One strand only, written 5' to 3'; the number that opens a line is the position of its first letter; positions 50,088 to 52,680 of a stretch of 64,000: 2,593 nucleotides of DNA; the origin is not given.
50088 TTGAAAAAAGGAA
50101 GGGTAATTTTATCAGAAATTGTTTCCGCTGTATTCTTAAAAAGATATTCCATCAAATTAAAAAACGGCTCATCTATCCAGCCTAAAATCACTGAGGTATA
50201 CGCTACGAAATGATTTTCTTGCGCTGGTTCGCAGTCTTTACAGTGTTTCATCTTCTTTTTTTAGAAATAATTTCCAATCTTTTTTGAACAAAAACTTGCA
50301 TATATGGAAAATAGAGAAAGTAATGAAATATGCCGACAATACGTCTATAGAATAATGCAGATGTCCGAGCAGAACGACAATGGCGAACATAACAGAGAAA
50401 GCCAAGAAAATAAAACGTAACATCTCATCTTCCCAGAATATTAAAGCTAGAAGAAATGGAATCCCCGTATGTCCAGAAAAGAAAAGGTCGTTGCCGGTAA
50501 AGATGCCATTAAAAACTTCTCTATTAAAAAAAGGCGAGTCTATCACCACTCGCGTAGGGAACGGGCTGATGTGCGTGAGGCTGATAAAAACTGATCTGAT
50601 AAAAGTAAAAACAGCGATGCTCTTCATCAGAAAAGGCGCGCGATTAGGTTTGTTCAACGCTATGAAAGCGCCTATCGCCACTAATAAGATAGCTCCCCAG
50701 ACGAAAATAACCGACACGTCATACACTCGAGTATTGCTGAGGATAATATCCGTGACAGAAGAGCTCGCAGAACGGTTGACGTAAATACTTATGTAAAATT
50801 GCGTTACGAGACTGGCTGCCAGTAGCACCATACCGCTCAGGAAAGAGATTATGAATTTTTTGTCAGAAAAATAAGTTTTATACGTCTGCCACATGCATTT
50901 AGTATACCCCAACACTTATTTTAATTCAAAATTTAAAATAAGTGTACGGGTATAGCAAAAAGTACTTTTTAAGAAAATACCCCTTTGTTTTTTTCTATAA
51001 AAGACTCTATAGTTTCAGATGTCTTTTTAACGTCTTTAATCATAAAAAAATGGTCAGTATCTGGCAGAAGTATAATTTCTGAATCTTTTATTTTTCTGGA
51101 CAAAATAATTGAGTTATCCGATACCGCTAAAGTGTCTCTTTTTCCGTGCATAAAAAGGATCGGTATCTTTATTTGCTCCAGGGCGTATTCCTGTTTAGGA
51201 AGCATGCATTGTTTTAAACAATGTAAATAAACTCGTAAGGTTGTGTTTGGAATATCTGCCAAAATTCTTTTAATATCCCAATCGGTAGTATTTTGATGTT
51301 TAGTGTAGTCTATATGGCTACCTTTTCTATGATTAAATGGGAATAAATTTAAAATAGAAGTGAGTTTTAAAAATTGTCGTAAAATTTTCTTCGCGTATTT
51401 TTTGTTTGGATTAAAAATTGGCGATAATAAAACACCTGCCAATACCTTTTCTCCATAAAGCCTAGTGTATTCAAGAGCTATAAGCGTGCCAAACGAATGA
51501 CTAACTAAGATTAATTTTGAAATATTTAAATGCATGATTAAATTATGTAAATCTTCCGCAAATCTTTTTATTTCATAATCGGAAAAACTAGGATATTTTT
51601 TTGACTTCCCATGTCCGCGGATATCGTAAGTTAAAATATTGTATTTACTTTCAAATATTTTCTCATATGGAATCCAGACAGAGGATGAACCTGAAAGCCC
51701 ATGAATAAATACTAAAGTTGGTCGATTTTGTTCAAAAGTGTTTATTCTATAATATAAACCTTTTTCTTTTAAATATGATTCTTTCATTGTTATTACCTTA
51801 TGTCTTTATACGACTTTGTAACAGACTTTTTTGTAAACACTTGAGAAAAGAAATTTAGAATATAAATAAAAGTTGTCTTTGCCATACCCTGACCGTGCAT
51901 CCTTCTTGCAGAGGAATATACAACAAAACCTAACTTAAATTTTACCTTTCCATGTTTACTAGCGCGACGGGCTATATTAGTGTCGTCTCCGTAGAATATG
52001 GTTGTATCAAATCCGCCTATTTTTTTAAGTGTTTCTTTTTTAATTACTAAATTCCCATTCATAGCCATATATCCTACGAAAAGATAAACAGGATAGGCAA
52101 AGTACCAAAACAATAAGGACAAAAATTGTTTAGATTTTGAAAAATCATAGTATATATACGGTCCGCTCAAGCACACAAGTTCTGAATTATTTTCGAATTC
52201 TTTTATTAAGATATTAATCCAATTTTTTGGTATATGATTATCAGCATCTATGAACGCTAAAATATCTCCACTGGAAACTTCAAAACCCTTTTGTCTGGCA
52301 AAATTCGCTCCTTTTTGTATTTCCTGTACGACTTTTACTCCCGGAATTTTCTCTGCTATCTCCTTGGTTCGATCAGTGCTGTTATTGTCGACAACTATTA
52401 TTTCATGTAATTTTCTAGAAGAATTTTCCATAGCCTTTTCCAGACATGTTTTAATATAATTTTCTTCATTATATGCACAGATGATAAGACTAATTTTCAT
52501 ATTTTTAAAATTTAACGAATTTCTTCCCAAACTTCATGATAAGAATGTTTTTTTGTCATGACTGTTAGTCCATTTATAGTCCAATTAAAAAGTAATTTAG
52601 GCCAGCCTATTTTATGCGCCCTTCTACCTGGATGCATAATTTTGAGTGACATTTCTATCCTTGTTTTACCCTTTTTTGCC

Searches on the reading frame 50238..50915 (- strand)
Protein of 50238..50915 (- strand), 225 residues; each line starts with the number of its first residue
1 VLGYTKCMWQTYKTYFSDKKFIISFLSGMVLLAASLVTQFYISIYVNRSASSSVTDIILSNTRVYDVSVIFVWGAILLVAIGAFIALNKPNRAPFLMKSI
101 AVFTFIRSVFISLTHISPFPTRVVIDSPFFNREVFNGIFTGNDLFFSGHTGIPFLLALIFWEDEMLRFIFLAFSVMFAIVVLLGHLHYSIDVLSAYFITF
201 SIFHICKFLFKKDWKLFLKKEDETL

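Call 72: search_protein_families(library=pfam, proteins=[window:50238-50915:-], max_evalue=0.00001)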
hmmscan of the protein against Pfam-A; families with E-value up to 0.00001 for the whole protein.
window:50238-50915:- (225 aa): 1 family
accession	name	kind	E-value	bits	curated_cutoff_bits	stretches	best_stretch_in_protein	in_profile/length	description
PF14360.12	PAP2_C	-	3.1e-09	37.7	27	1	142-205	3-71/74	PAP2 superfamily C-terminal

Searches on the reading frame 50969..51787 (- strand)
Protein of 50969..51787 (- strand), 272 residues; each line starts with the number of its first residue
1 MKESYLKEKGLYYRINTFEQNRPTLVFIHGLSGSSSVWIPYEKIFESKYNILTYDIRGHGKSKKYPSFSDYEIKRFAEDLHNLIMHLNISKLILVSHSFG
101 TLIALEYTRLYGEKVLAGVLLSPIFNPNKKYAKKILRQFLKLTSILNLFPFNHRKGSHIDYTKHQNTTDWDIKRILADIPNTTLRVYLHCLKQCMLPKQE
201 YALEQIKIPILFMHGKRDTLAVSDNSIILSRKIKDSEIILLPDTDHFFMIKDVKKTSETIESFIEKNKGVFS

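Call 72: search_protein_families(library=pfam, proteins=[window:50969-51787:-], max_evalue=0.00001)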
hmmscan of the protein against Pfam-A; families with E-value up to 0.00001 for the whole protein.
window:50969-51787:- (272 aa): 3 families
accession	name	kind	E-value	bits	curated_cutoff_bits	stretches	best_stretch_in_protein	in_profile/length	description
PF00561.26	Abhydrolase_1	-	4.5e-27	95.7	25.8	1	23-251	1-243/245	alpha/beta hydrolase fold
PF12146.15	Hydrolase_4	-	1.6e-20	73.9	27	1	20-246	2-232/239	Serine aminopeptidase, S33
PF12697.13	Abhydrolase_6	-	1e-15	59.5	26.3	1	25-250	1-208/217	Alpha/beta hydrolase family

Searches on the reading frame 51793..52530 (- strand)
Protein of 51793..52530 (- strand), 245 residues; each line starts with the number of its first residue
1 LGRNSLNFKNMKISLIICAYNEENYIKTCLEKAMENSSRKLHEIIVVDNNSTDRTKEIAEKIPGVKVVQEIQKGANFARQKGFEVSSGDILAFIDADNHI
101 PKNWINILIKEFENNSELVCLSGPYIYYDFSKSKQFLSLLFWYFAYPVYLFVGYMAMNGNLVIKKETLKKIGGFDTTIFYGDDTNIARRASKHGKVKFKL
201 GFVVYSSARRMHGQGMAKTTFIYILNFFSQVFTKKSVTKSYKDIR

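Call 72: search_protein_families(library=pfam, proteins=[window:51793-52530:-], max_evalue=0.00001)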
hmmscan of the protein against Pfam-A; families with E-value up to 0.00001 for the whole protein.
window:51793-52530:- (245 aa): 3 families
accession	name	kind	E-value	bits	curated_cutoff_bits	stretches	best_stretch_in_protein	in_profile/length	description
PF00535.33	Glycos_transf_2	-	3.6e-30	105.5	23.3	1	14-164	1-160/168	Glycosyl transferase family 2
PF13641.12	Glyco_tranf_2_3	-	1.5e-11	45.2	27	1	13-194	3-198/230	Glycosyltransferase like family 2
PF10111.15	Glyco_tranf_2_2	-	8.6e-08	32.4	27.3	1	14-178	1-185/276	Glycosyltransferase like family 2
